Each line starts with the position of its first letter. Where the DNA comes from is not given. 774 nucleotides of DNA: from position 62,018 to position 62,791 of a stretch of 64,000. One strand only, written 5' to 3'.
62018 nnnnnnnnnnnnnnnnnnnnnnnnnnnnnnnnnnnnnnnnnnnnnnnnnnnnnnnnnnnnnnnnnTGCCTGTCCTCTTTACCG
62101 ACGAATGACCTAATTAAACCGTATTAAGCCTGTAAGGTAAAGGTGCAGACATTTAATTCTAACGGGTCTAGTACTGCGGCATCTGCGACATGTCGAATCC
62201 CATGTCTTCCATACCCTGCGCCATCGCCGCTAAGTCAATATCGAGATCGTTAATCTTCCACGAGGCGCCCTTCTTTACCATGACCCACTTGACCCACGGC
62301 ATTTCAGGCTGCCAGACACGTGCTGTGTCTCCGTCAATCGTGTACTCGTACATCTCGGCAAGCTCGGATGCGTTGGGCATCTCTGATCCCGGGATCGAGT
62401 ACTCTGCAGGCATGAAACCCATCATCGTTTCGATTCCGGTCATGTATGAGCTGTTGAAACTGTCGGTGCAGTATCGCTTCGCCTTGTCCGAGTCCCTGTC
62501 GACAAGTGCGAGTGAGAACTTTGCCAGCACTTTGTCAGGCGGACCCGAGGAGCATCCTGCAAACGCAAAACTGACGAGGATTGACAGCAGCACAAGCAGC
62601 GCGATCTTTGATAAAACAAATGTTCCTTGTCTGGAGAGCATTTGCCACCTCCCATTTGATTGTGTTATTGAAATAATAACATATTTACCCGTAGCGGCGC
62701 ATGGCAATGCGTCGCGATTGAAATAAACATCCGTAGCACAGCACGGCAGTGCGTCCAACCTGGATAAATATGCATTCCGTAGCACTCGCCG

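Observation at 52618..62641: Surface-lipoprotein locus: one novel N-terminal domain fused to different beta-propellers, bracketed by paralogous small lipoproteins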

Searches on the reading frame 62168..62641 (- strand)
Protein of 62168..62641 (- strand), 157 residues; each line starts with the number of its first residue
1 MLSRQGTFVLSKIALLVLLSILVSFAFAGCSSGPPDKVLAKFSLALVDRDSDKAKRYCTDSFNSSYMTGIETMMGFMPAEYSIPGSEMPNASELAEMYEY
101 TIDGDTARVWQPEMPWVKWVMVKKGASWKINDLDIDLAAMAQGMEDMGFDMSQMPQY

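Call 3: search_protein_families(library=pfam, proteins=[window:62168-62641:-], max_evalue=0.1)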
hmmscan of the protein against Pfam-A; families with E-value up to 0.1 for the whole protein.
window:62168-62641:- (157 aa): 0 families

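Call 4: search_protein_families(library=ncbifam, proteins=[window:62168-62641:-], max_evalue=0.1)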
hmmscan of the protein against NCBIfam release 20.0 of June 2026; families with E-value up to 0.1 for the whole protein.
window:62168-62641:- (157 aa): 0 families

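Call 47: find_homologous_proteins(query=window:62168-62641:-, max_evalue=0.01)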
Query window:62168-62641:- (157 aa): 2 proteins with E <= 0.01 among 26 candidates.
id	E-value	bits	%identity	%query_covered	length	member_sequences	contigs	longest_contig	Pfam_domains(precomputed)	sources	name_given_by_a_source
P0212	8.3e-100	349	100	100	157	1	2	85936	-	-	-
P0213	3.7e-55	204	56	100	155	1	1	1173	-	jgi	jgi:hypothetical protein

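Call 48: find_encoding_contigs(protein=P0213, flank=10000, max_places=3)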
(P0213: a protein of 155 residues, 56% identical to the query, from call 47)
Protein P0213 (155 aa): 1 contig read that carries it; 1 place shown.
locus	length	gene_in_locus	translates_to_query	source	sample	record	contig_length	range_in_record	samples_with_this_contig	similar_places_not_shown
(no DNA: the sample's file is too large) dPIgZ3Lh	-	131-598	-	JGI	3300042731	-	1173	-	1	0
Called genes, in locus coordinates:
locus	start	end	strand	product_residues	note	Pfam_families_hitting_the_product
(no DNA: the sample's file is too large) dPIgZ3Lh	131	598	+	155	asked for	-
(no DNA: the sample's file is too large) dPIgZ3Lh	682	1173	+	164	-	?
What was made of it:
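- The sR orthologue P0213 is followed 84 nt later by a co-directional gene of at least 164 aa, matching the spacing of sR and C (call 48).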
